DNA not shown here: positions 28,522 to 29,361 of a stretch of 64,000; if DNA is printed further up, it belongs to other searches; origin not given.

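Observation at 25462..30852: Ten tandem copies of an unassigned ~180-aa module make up 86% of a 2090-aa secreted protein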

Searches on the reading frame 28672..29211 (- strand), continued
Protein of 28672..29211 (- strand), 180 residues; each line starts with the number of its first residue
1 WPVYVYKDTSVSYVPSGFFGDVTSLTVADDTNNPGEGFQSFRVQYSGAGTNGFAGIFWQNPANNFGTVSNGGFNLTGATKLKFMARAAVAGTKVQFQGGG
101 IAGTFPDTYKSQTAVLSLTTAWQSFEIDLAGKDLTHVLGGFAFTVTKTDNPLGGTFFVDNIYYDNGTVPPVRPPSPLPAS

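Call 81: search_protein_families(library=pfam, alignment_id=A5, max_evalue=0.0001)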
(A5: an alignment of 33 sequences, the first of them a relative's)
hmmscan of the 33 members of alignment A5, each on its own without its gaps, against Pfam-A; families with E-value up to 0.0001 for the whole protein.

A. member 1, P0182 (856 aa): 1 family
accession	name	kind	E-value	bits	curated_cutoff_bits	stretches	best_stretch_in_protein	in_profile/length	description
PF13860.13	FlgD_ig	-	1.8e-05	25.1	27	0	783-842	14-74/79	FlgD Ig-like domain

B. families by the number of members that match (of 33 scanned): 19 families
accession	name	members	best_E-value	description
PF04773.18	FecR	2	9e-13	FecR protein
PF02018.23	CBM_4_9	2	2.4e-10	Carbohydrate binding domain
PF03425.19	CBM_11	2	3.9e-09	Carbohydrate binding domain (family 11)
PF00041.27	fn3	1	3.2e-71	Fibronectin type III domain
PF00691.25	OmpA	1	1.6e-26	OmpA family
PF13313.11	DUF4082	1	1.1e-13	Domain of unknown function (DUF4082)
PF18911.6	PKD_4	1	4.1e-12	PKD domain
PF22352.2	K319L-like_PKD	1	5.8e-12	K319L-like, PKD domain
PF05345.18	He_PIG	1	1.2e-10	Putative Ig domain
PF18998.6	Flg_new_2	1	2.3e-10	Divergent InlB B-repeat domain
PF13205.12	Big_5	1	3.5e-10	Bacterial Ig-like domain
PF18884.5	TSP3_bac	1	2.5e-09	Bacterial TSP3 repeat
PF06951.16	PLA2G12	1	2.6e-09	Group XII secretory phospholipase A2 precursor (PLA2G12)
PF00332.24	Glyco_hydro_17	1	8.3e-08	Glycosyl hydrolases family 17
PF03198.20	Glyco_hydro_72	1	4.8e-07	Glucanosyltransferase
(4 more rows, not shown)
